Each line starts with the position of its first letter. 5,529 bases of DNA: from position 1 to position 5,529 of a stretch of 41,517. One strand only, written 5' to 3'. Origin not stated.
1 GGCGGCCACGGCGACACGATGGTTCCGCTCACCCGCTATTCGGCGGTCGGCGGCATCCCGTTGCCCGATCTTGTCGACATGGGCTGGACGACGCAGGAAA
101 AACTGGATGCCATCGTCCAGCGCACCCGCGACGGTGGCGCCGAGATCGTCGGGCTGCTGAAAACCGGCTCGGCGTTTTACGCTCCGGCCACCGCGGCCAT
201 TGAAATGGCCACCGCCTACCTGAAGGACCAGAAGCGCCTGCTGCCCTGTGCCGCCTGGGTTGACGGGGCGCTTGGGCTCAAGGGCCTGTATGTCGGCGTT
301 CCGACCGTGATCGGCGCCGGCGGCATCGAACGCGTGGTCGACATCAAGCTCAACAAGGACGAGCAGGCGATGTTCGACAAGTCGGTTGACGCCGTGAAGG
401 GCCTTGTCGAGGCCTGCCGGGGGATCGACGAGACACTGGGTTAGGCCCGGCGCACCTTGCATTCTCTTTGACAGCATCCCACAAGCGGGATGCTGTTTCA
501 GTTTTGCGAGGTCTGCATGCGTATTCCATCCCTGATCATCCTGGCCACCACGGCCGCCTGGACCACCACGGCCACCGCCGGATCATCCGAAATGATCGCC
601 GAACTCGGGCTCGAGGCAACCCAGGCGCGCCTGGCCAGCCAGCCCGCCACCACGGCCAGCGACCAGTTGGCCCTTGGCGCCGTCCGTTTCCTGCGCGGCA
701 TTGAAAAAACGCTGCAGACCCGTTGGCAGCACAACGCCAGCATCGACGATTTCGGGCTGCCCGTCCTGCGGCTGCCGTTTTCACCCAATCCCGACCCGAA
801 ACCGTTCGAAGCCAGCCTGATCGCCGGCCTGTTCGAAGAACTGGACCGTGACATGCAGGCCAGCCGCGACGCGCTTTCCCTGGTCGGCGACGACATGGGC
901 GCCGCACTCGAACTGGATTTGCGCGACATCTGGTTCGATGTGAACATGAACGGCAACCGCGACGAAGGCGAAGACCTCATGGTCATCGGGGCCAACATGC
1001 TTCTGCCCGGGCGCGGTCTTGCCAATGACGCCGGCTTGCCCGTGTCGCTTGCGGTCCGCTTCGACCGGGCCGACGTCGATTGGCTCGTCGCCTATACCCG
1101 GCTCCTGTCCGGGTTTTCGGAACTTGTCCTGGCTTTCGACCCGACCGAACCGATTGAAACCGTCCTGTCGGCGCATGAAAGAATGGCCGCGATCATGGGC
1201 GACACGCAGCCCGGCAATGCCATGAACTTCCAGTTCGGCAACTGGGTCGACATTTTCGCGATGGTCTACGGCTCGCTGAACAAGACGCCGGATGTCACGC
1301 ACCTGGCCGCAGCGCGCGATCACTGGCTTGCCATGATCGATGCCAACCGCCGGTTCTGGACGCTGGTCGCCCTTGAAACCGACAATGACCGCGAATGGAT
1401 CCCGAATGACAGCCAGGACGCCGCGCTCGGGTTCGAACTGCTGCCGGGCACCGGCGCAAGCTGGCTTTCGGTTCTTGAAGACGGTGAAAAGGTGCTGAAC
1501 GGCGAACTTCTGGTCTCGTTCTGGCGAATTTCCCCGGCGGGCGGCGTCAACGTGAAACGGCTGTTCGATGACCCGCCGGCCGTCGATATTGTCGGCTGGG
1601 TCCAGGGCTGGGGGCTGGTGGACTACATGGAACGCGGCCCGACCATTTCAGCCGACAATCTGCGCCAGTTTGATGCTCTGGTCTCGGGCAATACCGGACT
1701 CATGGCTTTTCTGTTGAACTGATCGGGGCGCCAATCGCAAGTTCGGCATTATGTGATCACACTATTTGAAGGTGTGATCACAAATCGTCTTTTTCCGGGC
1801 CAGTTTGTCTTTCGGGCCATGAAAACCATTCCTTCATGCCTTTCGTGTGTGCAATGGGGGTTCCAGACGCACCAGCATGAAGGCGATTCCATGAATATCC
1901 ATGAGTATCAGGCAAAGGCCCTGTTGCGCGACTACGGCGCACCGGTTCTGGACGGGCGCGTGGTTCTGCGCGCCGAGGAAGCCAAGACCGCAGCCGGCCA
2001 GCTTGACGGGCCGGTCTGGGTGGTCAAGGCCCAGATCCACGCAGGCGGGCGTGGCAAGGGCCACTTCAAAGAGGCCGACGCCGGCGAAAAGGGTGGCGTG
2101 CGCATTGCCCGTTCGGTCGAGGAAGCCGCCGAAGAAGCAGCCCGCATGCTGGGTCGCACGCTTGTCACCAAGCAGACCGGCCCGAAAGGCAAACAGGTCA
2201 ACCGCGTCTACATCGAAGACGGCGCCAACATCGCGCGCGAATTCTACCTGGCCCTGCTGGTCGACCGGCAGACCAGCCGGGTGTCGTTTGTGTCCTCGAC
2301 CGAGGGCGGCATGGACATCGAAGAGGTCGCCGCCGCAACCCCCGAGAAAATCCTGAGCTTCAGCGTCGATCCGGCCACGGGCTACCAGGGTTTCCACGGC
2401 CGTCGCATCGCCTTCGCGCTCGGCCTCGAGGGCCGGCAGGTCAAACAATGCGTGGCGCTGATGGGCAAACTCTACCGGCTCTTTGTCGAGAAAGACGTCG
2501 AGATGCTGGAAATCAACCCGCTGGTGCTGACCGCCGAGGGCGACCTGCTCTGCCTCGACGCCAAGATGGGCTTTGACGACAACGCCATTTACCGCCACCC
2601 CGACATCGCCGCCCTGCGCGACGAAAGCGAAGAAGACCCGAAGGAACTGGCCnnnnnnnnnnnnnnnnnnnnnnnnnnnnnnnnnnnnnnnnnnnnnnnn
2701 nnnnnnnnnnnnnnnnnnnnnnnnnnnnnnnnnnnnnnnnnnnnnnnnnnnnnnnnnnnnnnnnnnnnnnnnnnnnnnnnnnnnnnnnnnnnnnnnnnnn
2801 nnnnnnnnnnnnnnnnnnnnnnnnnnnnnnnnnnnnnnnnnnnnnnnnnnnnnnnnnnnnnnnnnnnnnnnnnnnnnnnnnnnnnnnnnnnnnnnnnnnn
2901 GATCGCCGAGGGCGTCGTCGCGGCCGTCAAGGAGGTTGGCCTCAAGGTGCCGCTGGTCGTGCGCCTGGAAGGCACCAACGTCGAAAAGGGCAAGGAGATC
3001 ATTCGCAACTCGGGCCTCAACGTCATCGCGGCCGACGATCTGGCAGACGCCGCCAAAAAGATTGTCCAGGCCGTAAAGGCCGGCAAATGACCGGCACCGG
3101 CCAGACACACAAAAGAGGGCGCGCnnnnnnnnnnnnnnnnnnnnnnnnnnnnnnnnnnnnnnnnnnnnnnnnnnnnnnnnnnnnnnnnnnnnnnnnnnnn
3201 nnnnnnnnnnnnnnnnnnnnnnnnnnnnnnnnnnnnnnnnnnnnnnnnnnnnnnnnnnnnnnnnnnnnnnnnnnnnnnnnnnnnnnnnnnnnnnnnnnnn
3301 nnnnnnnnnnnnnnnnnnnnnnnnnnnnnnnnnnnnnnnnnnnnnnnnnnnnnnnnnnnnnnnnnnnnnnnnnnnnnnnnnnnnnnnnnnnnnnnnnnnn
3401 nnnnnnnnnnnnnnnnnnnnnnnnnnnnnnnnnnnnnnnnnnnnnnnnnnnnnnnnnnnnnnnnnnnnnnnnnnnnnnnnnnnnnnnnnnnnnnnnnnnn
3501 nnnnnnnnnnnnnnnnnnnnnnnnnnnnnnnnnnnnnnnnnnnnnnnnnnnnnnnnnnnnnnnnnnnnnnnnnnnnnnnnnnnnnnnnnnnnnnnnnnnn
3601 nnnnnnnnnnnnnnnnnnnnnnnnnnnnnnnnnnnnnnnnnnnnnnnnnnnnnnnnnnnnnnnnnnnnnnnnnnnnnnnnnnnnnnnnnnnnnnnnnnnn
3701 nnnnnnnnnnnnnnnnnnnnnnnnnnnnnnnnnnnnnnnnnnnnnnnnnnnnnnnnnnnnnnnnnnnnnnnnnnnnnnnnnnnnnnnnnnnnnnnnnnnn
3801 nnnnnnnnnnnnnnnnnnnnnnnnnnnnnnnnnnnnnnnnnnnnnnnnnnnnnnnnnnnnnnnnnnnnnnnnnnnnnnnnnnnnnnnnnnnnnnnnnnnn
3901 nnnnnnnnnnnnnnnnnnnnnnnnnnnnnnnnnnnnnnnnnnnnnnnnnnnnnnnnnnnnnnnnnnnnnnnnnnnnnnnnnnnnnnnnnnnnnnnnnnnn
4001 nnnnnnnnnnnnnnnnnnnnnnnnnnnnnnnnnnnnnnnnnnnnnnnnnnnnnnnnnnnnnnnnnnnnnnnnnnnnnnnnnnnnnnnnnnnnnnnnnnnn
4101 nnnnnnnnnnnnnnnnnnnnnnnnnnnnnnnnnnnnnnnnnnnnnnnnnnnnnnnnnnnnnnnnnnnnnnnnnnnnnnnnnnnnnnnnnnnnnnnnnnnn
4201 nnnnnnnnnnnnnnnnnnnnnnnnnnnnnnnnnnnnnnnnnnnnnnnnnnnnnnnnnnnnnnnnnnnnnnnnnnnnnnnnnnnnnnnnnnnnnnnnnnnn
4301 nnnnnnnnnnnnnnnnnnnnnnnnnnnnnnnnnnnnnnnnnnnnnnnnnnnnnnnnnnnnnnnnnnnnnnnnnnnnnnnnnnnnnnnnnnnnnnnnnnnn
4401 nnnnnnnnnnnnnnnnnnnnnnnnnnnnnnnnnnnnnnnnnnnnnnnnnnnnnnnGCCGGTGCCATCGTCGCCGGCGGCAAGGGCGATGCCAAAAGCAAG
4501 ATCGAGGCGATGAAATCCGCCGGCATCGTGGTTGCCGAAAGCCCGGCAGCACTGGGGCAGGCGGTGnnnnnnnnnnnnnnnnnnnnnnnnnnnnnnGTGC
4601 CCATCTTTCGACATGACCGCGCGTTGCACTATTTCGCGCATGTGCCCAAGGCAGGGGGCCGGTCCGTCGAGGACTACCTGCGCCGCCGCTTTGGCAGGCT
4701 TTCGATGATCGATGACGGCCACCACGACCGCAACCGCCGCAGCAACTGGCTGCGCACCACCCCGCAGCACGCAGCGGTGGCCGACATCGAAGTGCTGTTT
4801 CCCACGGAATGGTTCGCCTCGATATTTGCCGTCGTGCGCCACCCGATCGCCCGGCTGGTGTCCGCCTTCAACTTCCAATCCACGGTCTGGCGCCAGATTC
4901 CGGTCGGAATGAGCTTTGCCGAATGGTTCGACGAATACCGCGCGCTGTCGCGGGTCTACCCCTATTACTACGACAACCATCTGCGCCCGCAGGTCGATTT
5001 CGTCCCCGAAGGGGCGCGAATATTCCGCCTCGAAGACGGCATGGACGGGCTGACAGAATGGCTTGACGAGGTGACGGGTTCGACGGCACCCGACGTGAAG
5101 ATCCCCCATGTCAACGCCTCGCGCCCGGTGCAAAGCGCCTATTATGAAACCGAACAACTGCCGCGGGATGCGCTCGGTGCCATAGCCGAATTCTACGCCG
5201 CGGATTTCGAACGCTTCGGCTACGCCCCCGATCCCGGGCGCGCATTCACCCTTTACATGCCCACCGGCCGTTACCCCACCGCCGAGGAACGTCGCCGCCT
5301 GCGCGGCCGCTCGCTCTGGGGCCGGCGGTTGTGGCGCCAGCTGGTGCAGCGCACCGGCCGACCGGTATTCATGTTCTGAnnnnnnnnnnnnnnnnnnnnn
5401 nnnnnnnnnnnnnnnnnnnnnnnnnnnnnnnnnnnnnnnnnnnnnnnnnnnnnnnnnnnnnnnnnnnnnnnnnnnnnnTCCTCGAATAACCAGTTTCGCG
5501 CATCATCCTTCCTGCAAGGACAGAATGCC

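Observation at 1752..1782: Two perfect copies of the palindrome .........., two helical turns apart, in front of sucC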

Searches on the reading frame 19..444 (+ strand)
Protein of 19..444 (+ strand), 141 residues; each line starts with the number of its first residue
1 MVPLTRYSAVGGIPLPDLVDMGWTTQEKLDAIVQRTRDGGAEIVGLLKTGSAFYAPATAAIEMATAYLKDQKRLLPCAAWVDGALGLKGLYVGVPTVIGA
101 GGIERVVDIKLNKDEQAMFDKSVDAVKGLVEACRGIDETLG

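Call 6: search_protein_families(library=pfam, proteins=[window:19-444:+])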
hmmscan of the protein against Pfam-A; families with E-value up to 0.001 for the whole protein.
window:19-444:+ (141 aa): 1 family
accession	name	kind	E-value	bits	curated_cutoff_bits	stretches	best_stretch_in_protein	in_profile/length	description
PF02866.23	Ldh_1_C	-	3.9e-19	69.7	22.6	1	5-127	39-164/174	lactate/malate dehydrogenase, alpha/beta C-terminal domain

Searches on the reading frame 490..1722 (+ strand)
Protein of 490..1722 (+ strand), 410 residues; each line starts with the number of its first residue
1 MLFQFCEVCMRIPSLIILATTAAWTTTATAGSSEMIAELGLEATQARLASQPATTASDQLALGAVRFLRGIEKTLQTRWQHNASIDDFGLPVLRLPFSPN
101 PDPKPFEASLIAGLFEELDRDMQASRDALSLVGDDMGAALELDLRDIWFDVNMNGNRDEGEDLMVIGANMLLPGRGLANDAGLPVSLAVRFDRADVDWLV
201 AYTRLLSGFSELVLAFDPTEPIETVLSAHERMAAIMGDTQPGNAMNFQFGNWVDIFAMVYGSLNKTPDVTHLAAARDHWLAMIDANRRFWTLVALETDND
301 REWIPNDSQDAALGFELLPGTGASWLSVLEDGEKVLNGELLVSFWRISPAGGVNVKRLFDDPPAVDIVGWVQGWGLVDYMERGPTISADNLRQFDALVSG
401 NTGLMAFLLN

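Call 6: search_protein_families(library=pfam, proteins=[window:490-1722:+])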
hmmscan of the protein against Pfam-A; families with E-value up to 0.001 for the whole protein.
window:490-1722:+ (410 aa): 0 families

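Call 20: search_protein_families(library=pfam, proteins=[window:490-1722:+], max_evalue=0.01)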
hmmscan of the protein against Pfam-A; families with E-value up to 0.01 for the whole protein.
window:490-1722:+ (410 aa): 0 families

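Call 39: search_protein_families(library=ncbifam, proteins=[window:490-1722:+], max_evalue=0.001)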
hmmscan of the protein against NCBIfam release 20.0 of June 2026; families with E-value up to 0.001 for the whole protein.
window:490-1722:+ (410 aa): 0 families

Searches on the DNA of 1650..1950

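Call 52: search_rna_families(source=window, start=1650, end=1950, threshold=evalue, max_evalue=1)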
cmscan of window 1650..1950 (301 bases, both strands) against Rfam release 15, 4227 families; matches with E-value up to 1: 1.
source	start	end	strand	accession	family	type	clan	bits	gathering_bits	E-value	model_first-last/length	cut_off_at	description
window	1863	1888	-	RF02150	MESTIT1_3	Gene; lncRNA;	-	14.4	60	0.88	67-99/99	no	MEST intronic transcript 1, antisense RNA conserved region 3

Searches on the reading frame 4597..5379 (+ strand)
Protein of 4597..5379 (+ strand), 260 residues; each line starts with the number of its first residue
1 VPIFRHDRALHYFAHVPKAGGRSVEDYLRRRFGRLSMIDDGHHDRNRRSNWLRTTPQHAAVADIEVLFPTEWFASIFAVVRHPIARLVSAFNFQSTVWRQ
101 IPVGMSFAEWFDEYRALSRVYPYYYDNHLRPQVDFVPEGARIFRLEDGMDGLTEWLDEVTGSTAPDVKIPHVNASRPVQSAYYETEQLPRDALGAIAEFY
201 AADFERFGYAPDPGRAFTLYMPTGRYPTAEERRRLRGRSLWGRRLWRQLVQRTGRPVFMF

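Call 47: search_protein_families(library=pfam, proteins=[window:4597-5379:+], max_evalue=0.00001)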
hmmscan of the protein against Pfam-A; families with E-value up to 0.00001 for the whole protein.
window:4597-5379:+ (260 aa): 1 family
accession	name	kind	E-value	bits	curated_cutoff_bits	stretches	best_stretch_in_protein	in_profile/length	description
PF03567.20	Sulfotransfer_2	-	1.1e-10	42.5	22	1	13-210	13-252/252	Sulfotransferase family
